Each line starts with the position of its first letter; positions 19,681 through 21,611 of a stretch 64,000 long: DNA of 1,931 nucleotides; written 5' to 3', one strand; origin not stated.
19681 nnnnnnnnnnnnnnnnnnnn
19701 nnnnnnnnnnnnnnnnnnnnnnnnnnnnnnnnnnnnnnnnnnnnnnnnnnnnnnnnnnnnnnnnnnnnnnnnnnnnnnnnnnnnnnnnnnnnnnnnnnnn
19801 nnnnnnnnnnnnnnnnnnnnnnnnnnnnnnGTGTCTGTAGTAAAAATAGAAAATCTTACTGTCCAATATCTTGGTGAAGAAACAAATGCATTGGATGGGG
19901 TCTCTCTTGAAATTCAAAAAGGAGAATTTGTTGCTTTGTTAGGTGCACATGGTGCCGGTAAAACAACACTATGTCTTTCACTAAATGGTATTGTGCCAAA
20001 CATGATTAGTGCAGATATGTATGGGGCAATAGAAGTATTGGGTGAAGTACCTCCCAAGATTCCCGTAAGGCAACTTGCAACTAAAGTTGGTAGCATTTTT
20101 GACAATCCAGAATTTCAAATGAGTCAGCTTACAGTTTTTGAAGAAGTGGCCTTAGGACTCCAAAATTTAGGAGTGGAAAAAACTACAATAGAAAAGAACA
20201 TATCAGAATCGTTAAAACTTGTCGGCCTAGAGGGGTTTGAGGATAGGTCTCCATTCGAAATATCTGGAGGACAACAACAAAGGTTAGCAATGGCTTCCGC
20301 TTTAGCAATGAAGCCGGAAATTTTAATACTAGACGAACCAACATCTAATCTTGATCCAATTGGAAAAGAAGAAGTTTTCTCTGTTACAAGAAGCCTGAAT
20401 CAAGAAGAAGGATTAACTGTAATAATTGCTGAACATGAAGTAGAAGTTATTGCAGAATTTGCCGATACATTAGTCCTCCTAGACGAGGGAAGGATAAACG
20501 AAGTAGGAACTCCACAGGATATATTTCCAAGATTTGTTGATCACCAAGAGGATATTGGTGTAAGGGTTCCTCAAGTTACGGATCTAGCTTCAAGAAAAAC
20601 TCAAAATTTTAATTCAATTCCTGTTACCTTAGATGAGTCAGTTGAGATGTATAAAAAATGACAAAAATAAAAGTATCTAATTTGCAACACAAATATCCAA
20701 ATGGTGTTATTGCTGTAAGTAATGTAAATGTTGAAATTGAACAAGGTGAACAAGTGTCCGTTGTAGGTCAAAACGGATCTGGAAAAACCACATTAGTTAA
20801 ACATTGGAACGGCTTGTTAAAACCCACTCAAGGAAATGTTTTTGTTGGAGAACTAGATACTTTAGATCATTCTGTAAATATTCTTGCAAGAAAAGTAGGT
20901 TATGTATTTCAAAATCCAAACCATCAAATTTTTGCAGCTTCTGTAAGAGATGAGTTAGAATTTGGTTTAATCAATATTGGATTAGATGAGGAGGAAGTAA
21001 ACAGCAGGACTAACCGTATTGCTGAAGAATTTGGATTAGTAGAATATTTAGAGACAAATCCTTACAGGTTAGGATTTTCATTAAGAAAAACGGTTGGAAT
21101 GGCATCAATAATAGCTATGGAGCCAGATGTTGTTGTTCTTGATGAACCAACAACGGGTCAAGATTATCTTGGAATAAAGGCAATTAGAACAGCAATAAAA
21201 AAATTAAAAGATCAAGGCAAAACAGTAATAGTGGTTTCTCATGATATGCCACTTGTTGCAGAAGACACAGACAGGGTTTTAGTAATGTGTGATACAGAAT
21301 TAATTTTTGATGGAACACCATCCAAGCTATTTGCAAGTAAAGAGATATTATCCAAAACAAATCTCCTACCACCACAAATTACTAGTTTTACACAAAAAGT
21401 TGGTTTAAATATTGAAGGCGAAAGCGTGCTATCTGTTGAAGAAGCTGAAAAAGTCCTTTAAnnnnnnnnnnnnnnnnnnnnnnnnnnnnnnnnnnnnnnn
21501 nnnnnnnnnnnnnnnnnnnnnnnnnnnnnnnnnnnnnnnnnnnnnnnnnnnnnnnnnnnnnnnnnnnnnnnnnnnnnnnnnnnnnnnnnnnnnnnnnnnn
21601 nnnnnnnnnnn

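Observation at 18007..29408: Riboswitch-gated ECF importer embedded in a nucleoside-cleaving gene set: candidate queuosine / 7-deazapurine nucleoside salvage locus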

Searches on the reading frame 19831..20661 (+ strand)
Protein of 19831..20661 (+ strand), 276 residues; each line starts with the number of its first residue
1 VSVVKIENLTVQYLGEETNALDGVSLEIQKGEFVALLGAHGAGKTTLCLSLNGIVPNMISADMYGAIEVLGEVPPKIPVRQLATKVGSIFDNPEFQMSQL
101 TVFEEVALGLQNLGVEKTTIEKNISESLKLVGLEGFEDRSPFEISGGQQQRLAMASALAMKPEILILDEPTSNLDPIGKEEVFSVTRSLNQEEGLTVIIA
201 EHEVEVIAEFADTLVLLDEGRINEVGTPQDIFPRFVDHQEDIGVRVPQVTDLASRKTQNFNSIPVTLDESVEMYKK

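Call 7: search_protein_families(library=pfam, proteins=[window:19831-20661:+], max_evalue=0.01)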
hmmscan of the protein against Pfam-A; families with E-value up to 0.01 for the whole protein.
window:19831-20661:+ (276 aa): 3 families
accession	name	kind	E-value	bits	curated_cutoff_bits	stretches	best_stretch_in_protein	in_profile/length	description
PF00005.33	ABC_tran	-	2e-26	93.7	25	1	21-172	1-137/137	ABC transporter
PF13304.12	AAA_21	-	2.1e-05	25.2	27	1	90-176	173-273/304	AAA domain, putative AbiEii toxin, Type IV TA system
PF13481.12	AAA_25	-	0.0016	18.5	27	1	28-51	30-53/195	AAA domain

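Call 10: search_protein_families(library=ncbifam, proteins=[window:19831-20661:+], max_evalue=0.001)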
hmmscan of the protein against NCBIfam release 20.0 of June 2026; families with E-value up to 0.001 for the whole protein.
window:19831-20661:+ (276 aa): 189 families (the best 25 are shown)
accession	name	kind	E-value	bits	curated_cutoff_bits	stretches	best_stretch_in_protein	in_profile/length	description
TIGR04520.1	ECF_ATPase_1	equivalog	4.7e-66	223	315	1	4-269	1-260/269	energy-coupling factor transporter ATPase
NF010158.0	PRK13637.1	equivalog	2.5e-65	220.4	390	1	4-258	3-258/287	energy-coupling factor transporter ATPase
TIGR04521.1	ECF_ATPase_2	equivalog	7.2e-65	218.8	330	1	5-271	2-274/279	energy-coupling factor transporter ATPase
NF010156.0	PRK13635.1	equivalog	1.1e-60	205.2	392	1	2-259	4-254/279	energy-coupling factor ABC transporter ATP-binding protein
NF010155.0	PRK13634.1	equivalog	5.9e-56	189.9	413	1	17-268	19-273/290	energy-coupling factor ABC transporter ATP-binding protein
NF010171.0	PRK13652.1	equivalog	2.3e-54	184.4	476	1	1-251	1-244/277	cobalt transporter ATP-binding subunit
TIGR01166.1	cbiO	subfamily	1.8e-46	158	211.8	1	16-206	3-189/190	cobalt ABC transporter, ATP-binding protein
NF010157.0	PRK13636.1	equivalog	1.3e-45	155.8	463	1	3-249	5-246/285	cobalt transporter ATP-binding subunit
NF043075.1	MMSYN1_0197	equivalog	1.9e-45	155.3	550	1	3-232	2-221/341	spermidine/putrescine ABC transporter ATP-binding protein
TIGR03265.1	PhnT2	equivalog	6.1e-45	154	457.7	1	4-233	5-224/353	putative 2-aminoethylphosphonate ABC transporter ATP-binding protein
NF010170.0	PRK13651.1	equivalog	8.1e-45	153.1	432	2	79-231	100-252/308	cobalt transporter ATP-binding subunit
TIGR00972.1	3a0107s01c2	equivalog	7.2e-44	150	343.2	1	4-234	2-233/248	phosphate ABC transporter ATP-binding protein PstB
TIGR00968.1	3a0106s01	subfamily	1e-43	149.6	342.75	1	5-232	2-219/237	sulfate ABC transporter ATP-binding protein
TIGR02673.1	FtsE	equivalog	4.9e-42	144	264.85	1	3-221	1-214/214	cell division ATP-binding protein FtsE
NF008428.0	PRK11264.1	equivalog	5.5e-42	143.7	406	1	1-233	1-233/250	L-cystine ABC transporter ATP-binding protein TcyN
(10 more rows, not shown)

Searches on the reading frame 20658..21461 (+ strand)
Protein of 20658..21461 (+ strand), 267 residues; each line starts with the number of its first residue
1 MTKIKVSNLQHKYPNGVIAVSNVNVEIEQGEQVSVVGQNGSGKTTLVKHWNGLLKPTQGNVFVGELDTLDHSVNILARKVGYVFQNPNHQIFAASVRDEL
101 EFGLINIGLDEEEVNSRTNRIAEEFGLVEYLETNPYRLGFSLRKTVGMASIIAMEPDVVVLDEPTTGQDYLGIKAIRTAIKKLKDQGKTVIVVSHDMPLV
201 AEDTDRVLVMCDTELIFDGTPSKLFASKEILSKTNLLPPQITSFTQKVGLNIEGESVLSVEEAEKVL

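Call 7: search_protein_families(library=pfam, proteins=[window:20658-21461:+], max_evalue=0.01)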
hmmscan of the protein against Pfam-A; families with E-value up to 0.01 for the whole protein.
window:20658-21461:+ (267 aa): 4 families
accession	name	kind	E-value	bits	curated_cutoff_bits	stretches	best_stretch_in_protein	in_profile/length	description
PF00005.33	ABC_tran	-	4.4e-23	82.8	25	1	21-166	2-137/137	ABC transporter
PF13304.12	AAA_21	-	5.5e-06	27.1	27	0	133-200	233-302/304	AAA domain, putative AbiEii toxin, Type IV TA system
PF13555.12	AAA_29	-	0.00062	19.9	27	1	24-58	16-50/61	P-loop containing region of AAA domain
PF13191.12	AAA_16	-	0.0033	18.4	32.6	1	28-76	22-73/167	AAA ATPase domain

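Call 10: search_protein_families(library=ncbifam, proteins=[window:20658-21461:+], max_evalue=0.001)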
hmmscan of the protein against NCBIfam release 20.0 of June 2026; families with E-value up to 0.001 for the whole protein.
window:20658-21461:+ (267 aa): 188 families (the best 25 are shown)
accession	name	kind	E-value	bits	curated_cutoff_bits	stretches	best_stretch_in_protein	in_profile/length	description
TIGR04521.1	ECF_ATPase_2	equivalog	6e-69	232.2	330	1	4-264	1-274/279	energy-coupling factor transporter ATPase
TIGR04520.1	ECF_ATPase_1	equivalog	6.1e-64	216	315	1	4-249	1-248/269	energy-coupling factor transporter ATPase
NF010158.0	PRK13637.1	equivalog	3e-61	207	390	1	3-266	2-276/287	energy-coupling factor transporter ATPase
NF010157.0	PRK13636.1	equivalog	4.2e-58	196.8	463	1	4-244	6-249/285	cobalt transporter ATP-binding subunit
NF010171.0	PRK13652.1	equivalog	4.9e-57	193.1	476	1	2-264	2-266/277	cobalt transporter ATP-binding subunit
NF010170.0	PRK13651.1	equivalog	7e-55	186.1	432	2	73-262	100-291/308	cobalt transporter ATP-binding subunit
NF010155.0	PRK13634.1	equivalog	4.2e-53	180.5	413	1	9-253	12-266/290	energy-coupling factor ABC transporter ATP-binding protein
NF010156.0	PRK13635.1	equivalog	6.1e-53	179.8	392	1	3-244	5-247/279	energy-coupling factor ABC transporter ATP-binding protein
NF010166.0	PRK13646.1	equivalog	1e-50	172.7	458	1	10-244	13-253/286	energy-coupling factor transporter ATPase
TIGR01166.1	cbiO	subfamily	1.2e-50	171.6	211.8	1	13-199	1-189/190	cobalt ABC transporter, ATP-binding protein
NF010153.0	PRK13631.1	equivalog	9.7e-48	162.8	463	1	9-246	27-285/320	cobalt transporter ATP-binding subunit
NF010167.0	PRK13648.1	subfamily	1.3e-35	123.1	241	1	4-241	8-246/269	energy-coupling factor transporter ATPase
NF010159.0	PRK13638.1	equivalog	5.3e-35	121.1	489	1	7-252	5-251/271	energy-coupling factor ABC transporter ATP-binding protein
TIGR03375.1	type_I_sec_LssB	subfamily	7.2e-35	120.4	693.1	1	3-226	465-690/696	type I secretion system permease/ATPase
TIGR01186.1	proV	subfamily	1.9e-33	116.1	326.6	1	17-225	6-218/363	betaine/proline/choline family ABC transporter ATP-binding protein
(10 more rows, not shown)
